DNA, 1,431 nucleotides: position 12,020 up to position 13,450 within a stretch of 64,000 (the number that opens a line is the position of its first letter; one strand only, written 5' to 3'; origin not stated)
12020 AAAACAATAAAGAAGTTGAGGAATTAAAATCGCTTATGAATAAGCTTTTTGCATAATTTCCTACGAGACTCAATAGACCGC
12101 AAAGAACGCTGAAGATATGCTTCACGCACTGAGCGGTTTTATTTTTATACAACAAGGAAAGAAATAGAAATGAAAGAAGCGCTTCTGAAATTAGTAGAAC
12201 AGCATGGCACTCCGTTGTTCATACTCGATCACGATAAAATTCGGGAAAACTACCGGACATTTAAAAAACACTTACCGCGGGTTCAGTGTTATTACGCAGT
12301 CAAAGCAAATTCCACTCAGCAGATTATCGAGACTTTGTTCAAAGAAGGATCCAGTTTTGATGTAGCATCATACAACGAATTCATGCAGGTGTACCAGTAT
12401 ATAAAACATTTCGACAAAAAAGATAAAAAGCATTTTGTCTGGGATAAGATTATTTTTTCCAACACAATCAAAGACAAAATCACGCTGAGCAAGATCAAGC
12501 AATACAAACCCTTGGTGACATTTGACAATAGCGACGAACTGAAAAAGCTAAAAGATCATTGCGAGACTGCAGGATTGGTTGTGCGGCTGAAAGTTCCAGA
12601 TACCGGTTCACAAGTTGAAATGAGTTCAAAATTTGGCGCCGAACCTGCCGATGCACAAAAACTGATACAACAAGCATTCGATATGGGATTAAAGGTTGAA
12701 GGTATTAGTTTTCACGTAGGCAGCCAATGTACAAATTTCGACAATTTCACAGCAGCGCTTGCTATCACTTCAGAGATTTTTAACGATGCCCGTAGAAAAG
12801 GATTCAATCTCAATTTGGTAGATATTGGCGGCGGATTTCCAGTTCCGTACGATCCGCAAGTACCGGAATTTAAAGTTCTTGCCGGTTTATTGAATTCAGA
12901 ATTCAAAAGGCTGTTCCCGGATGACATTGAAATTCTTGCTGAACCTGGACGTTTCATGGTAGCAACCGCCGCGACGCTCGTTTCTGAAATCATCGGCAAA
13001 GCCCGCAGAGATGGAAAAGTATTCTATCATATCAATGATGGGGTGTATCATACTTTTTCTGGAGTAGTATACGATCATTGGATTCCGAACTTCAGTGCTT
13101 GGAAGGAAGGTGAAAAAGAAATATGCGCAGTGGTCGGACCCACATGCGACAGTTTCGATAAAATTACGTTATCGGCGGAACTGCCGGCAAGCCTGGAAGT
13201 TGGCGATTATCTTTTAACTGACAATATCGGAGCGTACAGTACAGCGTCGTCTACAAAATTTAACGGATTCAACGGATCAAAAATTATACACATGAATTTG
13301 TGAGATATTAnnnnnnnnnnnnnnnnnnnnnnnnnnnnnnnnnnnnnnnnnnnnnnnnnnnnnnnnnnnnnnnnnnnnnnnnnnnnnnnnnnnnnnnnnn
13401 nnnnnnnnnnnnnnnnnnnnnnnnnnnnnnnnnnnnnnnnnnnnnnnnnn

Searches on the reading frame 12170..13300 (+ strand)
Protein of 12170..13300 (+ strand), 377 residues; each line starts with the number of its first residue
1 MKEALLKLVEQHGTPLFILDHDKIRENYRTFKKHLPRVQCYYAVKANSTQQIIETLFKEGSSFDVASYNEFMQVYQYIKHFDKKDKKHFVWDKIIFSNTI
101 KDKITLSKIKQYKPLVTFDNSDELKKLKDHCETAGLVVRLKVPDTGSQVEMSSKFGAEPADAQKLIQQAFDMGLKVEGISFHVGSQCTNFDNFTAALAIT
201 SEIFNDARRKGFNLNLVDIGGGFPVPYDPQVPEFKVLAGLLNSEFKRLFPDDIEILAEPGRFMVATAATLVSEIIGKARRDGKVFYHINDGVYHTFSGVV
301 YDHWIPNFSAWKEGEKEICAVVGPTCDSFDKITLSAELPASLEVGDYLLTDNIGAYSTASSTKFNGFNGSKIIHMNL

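Call 42: search_protein_families(library=pfam, proteins=[window:12170-13300:+], max_evalue=0.00001)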
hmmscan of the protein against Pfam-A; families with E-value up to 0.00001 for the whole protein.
window:12170-13300:+ (377 aa): 3 families
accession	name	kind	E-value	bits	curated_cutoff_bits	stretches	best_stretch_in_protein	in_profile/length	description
PF02784.22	Orn_Arg_deC_N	-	2.3e-52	178.3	23.4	1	22-265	2-247/247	Pyridoxal-dependent decarboxylase, pyridoxal binding domain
PF00278.28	Orn_DAP_Arg_deC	-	5.5e-20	71.9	23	1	215-354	5-95/95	Pyridoxal-dependent decarboxylase, C-terminal sheet domain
PF01168.26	Ala_racemase_N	-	7.3e-09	36.1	24.1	1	20-217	2-191/220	Alanine racemase, N-terminal domain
